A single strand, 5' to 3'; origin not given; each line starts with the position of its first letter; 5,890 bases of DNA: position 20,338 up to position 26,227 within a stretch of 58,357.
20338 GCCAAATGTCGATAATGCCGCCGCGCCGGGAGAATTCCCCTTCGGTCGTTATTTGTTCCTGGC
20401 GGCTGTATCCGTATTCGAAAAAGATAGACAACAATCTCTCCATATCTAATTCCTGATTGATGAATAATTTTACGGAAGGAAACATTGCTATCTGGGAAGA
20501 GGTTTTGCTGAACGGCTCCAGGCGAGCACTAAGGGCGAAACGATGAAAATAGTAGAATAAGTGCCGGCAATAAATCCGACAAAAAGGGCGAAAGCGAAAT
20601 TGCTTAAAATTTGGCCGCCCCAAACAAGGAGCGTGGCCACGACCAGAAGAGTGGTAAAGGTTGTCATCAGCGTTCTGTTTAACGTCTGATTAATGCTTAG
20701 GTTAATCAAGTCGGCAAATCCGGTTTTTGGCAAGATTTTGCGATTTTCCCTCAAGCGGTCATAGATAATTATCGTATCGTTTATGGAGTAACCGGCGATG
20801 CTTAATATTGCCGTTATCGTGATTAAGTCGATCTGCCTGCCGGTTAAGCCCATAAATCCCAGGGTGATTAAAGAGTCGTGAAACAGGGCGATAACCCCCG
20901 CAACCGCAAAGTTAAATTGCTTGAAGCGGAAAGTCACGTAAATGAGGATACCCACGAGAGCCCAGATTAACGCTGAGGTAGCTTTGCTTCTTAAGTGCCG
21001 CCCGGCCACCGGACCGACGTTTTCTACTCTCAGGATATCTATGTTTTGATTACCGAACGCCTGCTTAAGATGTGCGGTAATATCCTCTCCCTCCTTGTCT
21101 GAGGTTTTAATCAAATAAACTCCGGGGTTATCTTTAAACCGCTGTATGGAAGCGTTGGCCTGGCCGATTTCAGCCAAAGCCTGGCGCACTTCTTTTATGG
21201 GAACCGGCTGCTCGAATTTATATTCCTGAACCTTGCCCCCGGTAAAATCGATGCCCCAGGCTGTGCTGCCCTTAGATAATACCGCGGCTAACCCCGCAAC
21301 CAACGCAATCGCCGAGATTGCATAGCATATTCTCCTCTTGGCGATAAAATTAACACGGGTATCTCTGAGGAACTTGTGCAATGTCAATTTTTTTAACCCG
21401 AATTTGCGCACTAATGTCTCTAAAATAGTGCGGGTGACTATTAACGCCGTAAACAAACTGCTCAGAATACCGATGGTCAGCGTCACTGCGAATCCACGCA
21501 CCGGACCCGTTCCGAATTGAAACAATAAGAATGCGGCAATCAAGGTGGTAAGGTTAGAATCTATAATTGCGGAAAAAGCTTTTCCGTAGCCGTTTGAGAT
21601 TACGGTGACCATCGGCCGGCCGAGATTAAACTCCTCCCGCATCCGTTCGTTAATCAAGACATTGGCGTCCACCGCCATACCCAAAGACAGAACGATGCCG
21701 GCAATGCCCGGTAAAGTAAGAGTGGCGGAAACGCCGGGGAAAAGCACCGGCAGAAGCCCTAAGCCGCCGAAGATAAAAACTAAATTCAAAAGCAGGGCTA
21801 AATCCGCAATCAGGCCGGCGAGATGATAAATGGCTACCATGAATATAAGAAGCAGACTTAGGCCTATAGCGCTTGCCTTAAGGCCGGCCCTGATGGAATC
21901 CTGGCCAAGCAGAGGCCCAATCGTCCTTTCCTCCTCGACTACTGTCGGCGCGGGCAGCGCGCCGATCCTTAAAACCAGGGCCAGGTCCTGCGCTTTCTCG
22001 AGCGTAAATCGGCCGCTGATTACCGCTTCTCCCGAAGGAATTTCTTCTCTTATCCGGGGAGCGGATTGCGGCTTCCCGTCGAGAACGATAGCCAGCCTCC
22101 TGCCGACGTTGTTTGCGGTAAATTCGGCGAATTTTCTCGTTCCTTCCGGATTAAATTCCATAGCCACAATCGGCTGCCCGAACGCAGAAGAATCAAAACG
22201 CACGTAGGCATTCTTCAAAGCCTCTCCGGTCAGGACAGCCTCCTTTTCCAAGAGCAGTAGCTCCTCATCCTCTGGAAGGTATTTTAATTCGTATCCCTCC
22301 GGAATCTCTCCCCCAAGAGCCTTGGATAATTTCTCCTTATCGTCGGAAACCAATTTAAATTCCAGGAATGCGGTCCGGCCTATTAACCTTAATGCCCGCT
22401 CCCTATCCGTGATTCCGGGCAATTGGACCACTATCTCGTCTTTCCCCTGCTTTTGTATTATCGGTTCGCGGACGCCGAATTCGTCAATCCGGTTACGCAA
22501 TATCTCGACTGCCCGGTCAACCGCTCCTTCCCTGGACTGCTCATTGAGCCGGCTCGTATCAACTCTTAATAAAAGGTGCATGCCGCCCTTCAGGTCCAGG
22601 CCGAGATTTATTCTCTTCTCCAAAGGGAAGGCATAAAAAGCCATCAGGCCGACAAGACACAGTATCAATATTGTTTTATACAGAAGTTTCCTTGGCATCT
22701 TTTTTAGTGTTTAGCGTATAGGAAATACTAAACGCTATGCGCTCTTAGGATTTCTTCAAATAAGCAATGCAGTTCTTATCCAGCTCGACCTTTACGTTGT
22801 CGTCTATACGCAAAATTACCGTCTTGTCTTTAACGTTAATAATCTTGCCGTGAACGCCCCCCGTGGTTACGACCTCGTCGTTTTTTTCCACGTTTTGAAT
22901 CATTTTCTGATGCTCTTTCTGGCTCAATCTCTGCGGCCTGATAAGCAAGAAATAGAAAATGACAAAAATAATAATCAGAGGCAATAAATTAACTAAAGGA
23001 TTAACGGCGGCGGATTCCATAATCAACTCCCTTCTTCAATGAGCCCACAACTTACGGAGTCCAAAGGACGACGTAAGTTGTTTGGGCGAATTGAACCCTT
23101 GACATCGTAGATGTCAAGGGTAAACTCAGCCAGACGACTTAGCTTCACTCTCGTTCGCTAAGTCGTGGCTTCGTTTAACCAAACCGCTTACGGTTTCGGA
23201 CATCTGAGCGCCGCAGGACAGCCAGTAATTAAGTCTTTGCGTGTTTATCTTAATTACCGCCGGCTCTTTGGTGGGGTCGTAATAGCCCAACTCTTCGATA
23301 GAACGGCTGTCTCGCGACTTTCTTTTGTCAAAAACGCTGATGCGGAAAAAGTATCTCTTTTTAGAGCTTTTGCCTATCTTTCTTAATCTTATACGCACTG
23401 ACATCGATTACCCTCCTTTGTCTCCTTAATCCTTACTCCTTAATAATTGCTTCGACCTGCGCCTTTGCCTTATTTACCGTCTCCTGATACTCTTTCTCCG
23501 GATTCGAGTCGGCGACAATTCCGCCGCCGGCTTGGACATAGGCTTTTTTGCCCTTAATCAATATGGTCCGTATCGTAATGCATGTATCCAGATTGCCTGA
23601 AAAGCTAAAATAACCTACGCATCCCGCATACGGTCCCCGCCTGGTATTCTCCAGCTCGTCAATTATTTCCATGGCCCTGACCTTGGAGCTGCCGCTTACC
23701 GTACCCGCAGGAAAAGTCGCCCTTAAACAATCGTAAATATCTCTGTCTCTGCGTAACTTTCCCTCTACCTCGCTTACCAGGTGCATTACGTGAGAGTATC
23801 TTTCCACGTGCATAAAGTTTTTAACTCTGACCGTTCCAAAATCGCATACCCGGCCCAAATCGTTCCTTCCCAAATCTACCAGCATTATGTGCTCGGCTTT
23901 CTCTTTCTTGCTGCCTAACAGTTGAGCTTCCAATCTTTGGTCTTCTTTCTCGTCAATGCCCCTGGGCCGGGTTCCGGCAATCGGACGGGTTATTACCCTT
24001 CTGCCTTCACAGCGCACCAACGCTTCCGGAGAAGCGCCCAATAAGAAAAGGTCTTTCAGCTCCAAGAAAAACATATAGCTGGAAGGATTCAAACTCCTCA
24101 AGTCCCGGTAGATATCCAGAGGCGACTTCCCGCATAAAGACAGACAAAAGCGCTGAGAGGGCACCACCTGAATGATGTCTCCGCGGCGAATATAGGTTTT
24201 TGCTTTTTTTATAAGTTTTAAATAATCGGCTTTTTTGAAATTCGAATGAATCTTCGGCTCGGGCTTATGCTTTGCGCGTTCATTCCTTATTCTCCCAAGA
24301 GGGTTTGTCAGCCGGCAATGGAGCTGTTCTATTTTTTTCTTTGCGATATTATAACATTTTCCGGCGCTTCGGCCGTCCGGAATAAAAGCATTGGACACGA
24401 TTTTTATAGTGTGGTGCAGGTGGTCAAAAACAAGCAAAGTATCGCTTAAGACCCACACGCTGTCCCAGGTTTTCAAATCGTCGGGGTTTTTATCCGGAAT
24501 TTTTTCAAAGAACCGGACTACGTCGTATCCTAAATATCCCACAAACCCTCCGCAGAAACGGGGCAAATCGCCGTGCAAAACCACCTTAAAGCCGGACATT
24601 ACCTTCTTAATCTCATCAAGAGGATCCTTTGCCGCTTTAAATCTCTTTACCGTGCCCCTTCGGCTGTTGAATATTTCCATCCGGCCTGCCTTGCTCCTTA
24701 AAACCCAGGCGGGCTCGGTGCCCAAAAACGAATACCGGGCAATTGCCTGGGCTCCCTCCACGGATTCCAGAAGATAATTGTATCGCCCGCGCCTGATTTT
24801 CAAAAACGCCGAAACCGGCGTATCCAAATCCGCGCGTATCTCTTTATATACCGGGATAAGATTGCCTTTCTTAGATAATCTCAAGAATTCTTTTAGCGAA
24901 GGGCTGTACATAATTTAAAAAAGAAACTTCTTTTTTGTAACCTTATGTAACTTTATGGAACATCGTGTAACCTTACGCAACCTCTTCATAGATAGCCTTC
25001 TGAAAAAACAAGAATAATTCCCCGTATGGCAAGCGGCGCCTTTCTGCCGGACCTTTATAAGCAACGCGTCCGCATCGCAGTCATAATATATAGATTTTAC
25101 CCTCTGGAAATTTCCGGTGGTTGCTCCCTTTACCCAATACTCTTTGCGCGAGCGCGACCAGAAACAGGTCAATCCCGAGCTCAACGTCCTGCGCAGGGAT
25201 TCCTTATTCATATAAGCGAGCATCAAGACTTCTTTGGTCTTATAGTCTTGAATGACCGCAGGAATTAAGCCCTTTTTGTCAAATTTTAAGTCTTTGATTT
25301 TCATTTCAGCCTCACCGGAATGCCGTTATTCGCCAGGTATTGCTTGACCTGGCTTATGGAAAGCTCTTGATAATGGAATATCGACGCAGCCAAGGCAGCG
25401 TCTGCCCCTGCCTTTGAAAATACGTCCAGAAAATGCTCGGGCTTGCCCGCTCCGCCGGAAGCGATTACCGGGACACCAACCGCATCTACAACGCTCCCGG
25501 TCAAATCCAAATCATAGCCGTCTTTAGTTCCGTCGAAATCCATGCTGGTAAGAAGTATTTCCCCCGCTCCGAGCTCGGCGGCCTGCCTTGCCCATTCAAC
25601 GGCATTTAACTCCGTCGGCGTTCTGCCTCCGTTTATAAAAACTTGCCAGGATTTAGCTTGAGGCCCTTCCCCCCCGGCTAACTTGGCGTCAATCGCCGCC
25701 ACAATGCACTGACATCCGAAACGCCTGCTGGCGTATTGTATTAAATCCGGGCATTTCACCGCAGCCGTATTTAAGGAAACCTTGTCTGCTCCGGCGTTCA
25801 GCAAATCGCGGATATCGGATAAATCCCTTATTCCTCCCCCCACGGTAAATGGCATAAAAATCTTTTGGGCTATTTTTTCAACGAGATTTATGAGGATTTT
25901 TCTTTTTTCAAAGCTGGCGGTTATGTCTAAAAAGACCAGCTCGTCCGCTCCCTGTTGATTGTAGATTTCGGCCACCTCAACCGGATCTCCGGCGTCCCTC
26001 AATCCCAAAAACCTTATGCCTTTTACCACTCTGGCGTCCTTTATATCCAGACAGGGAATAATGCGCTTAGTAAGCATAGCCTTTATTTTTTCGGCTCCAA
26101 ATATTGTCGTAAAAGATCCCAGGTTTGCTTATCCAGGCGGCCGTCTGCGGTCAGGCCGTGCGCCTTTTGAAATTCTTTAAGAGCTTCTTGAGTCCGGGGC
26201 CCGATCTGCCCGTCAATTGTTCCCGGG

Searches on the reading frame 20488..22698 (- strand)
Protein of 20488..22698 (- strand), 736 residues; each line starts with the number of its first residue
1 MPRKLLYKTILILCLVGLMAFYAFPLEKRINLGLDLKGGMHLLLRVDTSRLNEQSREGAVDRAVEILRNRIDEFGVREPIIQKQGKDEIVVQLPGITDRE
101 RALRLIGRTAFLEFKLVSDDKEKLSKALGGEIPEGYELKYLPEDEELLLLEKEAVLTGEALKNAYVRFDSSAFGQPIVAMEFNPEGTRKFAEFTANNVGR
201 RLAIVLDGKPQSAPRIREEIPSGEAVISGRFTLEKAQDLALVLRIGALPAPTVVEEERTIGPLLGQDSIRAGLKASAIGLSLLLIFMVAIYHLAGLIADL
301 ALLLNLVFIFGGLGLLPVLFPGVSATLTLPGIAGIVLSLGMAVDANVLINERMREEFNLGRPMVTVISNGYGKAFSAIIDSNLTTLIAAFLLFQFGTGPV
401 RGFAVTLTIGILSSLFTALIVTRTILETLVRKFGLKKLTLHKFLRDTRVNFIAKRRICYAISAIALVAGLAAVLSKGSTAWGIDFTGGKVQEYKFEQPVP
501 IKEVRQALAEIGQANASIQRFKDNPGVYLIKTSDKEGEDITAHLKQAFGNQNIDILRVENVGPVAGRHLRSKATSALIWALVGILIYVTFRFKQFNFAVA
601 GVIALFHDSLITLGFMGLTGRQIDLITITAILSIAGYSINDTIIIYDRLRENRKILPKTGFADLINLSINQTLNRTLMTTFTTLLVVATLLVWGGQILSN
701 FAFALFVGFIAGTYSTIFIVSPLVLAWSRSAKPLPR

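Call 60: search_protein_families(library=pfam, proteins=[window:20488-22698:-], max_evalue=0.0001)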
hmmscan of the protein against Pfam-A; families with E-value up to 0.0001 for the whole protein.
window:20488-22698:- (736 aa): 4 families
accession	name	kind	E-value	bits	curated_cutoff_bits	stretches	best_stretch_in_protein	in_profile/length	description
PF02355.23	SecD_SecF_C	-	1.3e-70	237.1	20.5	2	549-729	10-188/189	Protein export membrane protein SecD/SecF, C-terminal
PF22599.2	SecDF_P1_head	-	4e-35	120.6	27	1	143-250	8-114/114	SecDF, P1 head subdomain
PF21760.3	SecD_1st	-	3.3e-27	94.1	27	1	60-118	1-59/60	Protein translocase subunit SecDF, P1 domain, N-terminal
PF07549.19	Sec_GG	-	2.2e-09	37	20.3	1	28-48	6-26/28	SecD/SecF GG Motif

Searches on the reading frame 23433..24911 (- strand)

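Call 60: search_protein_families(library=pfam, proteins=[window:23433-24911:-], max_evalue=0.0001)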
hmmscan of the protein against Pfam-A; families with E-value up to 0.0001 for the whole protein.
window:23433-24911:- (492 aa): 2 families
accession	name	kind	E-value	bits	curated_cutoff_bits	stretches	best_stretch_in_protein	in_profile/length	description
PF00425.24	Chorismate_bind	-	5.3e-92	308.4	27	1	227-481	2-257/257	chorismate binding enzyme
PF04715.19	Anth_synt_I_N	-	3.7e-33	115.2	23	1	28-169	1-138/140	Anthranilate synthase component I, N terminal region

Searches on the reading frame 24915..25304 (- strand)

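Call 63: search_protein_families(library=pfam, proteins=[window:24915-25304:-], max_evalue=0.001)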
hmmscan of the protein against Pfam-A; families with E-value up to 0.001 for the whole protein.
window:24915-25304:- (129 aa): 1 family
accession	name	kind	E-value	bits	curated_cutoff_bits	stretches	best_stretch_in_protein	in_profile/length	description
PF01502.23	PRA-CH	-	4.4e-35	119.8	27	1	28-101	1-74/74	Phosphoribosyl-AMP cyclohydrolase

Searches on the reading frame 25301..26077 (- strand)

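Call 63: search_protein_families(library=pfam, proteins=[window:25301-26077:-], max_evalue=0.001)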
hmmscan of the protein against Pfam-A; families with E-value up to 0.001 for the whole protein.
window:25301-26077:- (258 aa): 5 families
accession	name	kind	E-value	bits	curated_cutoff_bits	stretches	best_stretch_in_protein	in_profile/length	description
PF00977.27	His_biosynth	-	1.3e-82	277.1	23.6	1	5-239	1-227/228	Histidine biosynthesis protein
PF03060.21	NMO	-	4e-07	30.2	28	0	159-234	145-225/331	Nitronate monooxygenase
PF01207.24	Dus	-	4.9e-06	26.3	20.4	0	32-115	140-226/311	Dihydrouridine synthase (Dus)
PF05690.20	ThiG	-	3.1e-05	23.9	23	0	65-117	166-218/247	Thiazole biosynthesis protein ThiG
PF02581.23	TMP-TENI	-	0.00053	19.9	27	0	41-103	113-177/180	Thiamine monophosphate synthase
